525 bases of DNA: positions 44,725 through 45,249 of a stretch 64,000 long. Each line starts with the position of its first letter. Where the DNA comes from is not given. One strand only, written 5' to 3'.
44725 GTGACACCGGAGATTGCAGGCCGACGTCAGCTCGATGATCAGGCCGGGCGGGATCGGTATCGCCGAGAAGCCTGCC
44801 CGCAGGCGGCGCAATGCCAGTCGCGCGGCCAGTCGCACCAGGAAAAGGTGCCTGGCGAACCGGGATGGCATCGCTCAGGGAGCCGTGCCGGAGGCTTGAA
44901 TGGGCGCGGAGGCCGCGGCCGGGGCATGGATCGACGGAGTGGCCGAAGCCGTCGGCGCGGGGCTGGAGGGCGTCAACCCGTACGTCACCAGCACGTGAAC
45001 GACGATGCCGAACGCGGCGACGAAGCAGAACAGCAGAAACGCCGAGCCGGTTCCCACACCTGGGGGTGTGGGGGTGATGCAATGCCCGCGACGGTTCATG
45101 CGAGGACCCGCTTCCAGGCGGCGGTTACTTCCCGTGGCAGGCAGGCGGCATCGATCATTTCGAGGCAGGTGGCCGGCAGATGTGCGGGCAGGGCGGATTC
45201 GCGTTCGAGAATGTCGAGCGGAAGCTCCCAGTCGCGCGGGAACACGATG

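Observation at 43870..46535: Tandem-PilZ c-di-GMP receptor translationally coupled to a 74-aa membrane peptide and a radical SAM/SPASM enzyme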

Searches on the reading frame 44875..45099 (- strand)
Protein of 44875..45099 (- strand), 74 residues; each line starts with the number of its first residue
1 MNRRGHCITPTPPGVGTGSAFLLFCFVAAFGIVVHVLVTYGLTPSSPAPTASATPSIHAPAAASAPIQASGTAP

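Call 3: search_protein_families(library=pfam, proteins=[window:44875-45099:-], max_evalue=1)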
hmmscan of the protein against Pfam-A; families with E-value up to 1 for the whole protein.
window:44875-45099:- (74 aa): 0 families

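Call 4: search_protein_families(library=ncbifam, proteins=[window:44875-45099:-], max_evalue=1)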
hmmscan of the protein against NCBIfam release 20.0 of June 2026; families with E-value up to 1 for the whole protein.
window:44875-45099:- (74 aa): 0 families

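Call 70: list_cluster_members(proteins=[P0134, P0135, P0286, P0285, window:44875-45099:-, L121:7607-8551:+, L121:5045-6484:+])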
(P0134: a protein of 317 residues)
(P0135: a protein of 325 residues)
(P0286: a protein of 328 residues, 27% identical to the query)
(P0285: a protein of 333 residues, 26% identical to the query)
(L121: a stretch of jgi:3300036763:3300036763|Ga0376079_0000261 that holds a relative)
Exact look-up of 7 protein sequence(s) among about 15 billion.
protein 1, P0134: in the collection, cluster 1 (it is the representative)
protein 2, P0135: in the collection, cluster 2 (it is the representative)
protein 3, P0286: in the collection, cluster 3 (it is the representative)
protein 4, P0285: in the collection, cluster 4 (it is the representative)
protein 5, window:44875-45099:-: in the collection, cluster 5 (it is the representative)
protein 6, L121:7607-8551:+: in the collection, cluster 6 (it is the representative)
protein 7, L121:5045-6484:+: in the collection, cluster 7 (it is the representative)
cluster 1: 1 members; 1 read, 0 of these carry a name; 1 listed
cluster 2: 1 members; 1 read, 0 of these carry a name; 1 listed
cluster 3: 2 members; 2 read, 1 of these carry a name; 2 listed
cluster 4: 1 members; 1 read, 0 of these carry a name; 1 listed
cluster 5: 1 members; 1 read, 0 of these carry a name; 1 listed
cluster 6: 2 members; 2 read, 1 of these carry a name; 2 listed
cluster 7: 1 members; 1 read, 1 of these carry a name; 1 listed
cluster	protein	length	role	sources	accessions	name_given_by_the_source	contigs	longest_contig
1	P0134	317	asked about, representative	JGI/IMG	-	-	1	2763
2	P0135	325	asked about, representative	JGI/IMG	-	-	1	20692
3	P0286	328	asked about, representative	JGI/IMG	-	hypothetical protein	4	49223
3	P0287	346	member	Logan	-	-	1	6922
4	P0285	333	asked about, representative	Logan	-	-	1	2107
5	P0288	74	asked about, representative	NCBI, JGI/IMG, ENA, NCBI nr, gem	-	-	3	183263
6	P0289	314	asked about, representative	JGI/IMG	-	MoaA/NifB/PqqE/SkfB family radical SAM enzyme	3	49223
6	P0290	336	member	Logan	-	-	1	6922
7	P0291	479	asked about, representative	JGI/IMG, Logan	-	hypothetical protein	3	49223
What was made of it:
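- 44875..45099 (-): 74-aa single-pass membrane protein gene, the partner of the rSAM. Present as a called protein in public collections (call 70).
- Checked: It is already called as a protein in public collections (call 70).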

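Call 80: search_protein_families(library=padloc, proteins=[window:44875-45099:-], max_evalue=0.01)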
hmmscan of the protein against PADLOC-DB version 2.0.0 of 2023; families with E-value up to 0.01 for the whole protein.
window:44875-45099:- (74 aa): 0 families
